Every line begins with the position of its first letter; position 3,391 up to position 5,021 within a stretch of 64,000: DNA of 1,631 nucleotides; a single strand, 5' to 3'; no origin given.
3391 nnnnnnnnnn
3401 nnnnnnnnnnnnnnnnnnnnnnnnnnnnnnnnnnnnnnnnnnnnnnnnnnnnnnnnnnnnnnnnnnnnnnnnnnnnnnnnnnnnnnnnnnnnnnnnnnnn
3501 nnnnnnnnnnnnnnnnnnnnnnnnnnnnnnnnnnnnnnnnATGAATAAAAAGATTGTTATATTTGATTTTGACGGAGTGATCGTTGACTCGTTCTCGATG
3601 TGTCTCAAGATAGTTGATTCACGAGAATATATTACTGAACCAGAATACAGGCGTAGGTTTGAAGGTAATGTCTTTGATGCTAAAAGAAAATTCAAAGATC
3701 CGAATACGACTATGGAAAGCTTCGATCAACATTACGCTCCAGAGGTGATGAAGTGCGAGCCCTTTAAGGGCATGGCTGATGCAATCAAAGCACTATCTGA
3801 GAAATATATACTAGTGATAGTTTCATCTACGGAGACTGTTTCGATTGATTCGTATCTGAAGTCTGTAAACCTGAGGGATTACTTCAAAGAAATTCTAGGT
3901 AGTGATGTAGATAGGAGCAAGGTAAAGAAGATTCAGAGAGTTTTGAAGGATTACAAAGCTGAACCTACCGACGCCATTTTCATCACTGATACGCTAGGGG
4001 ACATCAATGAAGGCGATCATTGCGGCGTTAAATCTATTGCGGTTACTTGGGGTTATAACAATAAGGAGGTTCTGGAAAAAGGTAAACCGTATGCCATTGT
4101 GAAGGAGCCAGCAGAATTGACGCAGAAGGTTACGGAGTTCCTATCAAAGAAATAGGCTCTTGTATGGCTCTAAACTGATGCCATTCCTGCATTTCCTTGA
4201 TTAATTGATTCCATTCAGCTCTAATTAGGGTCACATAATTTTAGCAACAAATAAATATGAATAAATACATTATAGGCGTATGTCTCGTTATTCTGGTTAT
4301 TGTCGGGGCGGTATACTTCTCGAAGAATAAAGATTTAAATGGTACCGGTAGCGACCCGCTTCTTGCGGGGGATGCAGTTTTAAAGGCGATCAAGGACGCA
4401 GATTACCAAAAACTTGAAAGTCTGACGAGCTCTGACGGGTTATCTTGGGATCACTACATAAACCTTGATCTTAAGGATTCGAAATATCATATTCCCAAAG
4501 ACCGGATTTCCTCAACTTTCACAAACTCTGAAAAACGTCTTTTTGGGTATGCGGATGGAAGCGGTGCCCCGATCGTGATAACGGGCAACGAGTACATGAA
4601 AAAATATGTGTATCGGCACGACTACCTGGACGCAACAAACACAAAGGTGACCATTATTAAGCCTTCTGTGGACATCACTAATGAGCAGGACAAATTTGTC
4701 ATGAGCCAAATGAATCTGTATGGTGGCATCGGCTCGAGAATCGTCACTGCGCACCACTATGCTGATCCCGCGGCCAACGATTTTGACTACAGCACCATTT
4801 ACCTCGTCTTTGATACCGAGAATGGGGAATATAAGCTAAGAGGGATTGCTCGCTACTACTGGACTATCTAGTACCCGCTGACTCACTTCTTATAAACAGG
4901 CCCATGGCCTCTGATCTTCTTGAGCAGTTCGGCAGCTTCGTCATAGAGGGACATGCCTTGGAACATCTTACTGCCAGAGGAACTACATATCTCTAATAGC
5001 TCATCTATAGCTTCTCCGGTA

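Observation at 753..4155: Compact low-G+C operon: TylF-like O-methyltransferase, unknown protein, NodU/CmcH carbamoyltransferase, HAD hydrolase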

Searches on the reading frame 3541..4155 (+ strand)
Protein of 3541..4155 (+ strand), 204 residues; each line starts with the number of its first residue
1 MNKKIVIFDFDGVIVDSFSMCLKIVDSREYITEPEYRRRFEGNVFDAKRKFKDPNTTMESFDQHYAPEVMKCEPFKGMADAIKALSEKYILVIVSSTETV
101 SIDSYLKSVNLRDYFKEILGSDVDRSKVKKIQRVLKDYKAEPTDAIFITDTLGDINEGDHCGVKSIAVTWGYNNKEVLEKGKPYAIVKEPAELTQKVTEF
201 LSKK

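Call 3: search_protein_families(library=pfam, proteins=[window:3541-4155:+], max_evalue=0.01)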
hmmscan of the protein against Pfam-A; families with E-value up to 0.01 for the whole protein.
window:3541-4155:+ (204 aa): 6 families
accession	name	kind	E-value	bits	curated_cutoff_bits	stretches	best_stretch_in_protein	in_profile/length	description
PF13419.12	HAD_2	-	2.3e-21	77.2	23.8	1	6-168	1-178/178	Haloacid dehalogenase-like hydrolase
PF00702.32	Hydrolase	-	2e-12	48.4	26.4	1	4-155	2-184/191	haloacid dehalogenase-like hydrolase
PF06888.18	Put_Phosphatase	-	3.2e-05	23.9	27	1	5-119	2-120/234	Putative Phosphatase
PF13242.12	Hydrolase_like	-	0.00013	22.3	22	1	132-188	11-70/75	HAD-hyrolase-like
PF12710.13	HAD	-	0.0011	19.9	27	1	7-155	2-185/189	haloacid dehalogenase-like hydrolase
PF12689.13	Acid_PPase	-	0.0077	16.5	27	0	104-177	88-159/169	Acid Phosphatase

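Call 4: search_protein_families(library=ncbifam, proteins=[window:3541-4155:+], max_evalue=0.01)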
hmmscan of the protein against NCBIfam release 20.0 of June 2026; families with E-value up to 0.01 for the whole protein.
window:3541-4155:+ (204 aa): 24 families
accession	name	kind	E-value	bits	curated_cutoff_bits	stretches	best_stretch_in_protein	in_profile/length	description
NF009695.0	PRK13222.1-2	equivalog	8.3e-19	68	225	1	50-198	70-223/226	phosphoglycolate phosphatase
NF009804.0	PRK13288.1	equivalog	1.8e-14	53.7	218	1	6-196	6-209/215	pyrophosphatase PpaX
TIGR01454.1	AHBA_synth_RP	hypoth_equivalog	3.3e-14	53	246.65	1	6-196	1-202/205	AHBA synthesis associated protein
NF009699.0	PRK13225.1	equivalog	4.5e-14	52.6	368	1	75-201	144-271/273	phosphoglycolate phosphatase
NF009697.0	PRK13222.1-4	equivalog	8.9e-14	51.4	327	1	55-197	75-222/232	phosphoglycolate phosphatase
NF009694.0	PRK13222.1-1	equivalog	2.2e-11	43.6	415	1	61-190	98-232/252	phosphoglycolate phosphatase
TIGR01449.2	PGP_bact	equivalog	1.4e-10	41.1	180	1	56-193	67-209/213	phosphoglycolate phosphatase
NF009698.0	PRK13223.1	equivalog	4e-10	39.3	466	1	53-189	81-221/272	phosphoglycolate phosphatase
TIGR02253.1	CTE7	subfamily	5.2e-07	29.7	169.75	1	48-180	72-206/221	TIGR02253 family HAD-type hydrolase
NF009696.0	PRK13222.1-3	equivalog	5.6e-07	29.5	359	1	69-197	83-216/223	N-acetylmuramic acid 6-phosphate phosphatase MupP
TIGR01509.1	HAD-SF-IA-v3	subfamily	2.7e-06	27.6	29.4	1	5-168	1-154/154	HAD-IA family hydrolase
TIGR01549.1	HAD-SF-IA-v1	subfamily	4.9e-06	27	23.3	1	5-162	1-149/149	HAD-IA family hydrolase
TIGR01662.1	HAD-SF-IIIA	subfamily_domain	4.9e-06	26.7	44.6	0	70-169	22-139/141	HAD-IIIA family hydrolase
TIGR01428.1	HAD_type_II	equivalog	4.3e-05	23.6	125.4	1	61-168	79-190/197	haloacid dehalogenase type II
TIGR01656.1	Histidinol-ppas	subfamily_domain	4.9e-05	23.3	84.15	0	127-167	104-144/149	histidinol-phosphate phosphatase domain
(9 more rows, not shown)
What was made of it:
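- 3541..4155 (+): HAD-IA (COG0546/phosphoglycolate-phosphatase-like) phosphatase whose start overlaps the carbamoyltransferase stop by 4 nt. NCBIfam phosphoglycolate-phosphatase models are all far below cutoff (calls 3, 4).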

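Call 65: search_solved_structures(query=window:3541-4152:+, max_evalue=0.00001)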
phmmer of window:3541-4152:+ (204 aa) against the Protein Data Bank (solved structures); distinct sequences matched with E-value up to 0.00001: 5.
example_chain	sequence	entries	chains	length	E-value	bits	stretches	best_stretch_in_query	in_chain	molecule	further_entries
2ah5_A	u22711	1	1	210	2.6e-11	46.9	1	52-193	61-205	COG0546: Predicted phosphatases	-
2nyv_A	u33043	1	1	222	3.9e-11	46.3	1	2-174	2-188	Phosphoglycolate phosphatase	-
2yy6_A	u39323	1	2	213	8.5e-11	45.2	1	4-174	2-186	phosphoglycolate phosphatase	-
3sd7_A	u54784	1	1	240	6.6e-09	39.1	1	2-189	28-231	Putative phosphatase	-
3mc1_A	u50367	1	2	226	2.8e-06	30.5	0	66-200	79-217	Predicted phosphatase, HAD family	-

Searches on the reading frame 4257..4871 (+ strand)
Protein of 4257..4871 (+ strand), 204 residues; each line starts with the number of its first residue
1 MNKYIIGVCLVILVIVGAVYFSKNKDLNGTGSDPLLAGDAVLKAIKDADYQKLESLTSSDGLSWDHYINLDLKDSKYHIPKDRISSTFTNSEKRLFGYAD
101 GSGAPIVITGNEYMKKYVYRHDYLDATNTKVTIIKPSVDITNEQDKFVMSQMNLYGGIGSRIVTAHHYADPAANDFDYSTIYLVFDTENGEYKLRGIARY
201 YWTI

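Call 3: search_protein_families(library=pfam, proteins=[window:4257-4871:+], max_evalue=0.01)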
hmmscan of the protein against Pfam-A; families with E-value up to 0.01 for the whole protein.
window:4257-4871:+ (204 aa): 0 families

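Call 4: search_protein_families(library=ncbifam, proteins=[window:4257-4871:+], max_evalue=0.01)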
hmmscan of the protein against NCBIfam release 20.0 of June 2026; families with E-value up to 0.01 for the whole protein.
window:4257-4871:+ (204 aa): 0 families

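Call 15: search_protein_families(library=phrogs, proteins=[window:4257-4871:+], max_evalue=0.01)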
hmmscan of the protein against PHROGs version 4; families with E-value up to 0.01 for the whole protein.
window:4257-4871:+ (204 aa): 0 families

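Call 16: search_protein_families(library=padloc, proteins=[window:4257-4871:+], max_evalue=0.01)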
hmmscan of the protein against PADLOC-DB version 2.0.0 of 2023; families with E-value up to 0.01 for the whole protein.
window:4257-4871:+ (204 aa): 0 families
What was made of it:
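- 4257..4871 (+): 204-aa protein with an N-terminal membrane anchor and unknown function. It is either the last island gene or the first host gene. No family hit (calls 3, 4, 15, 16).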
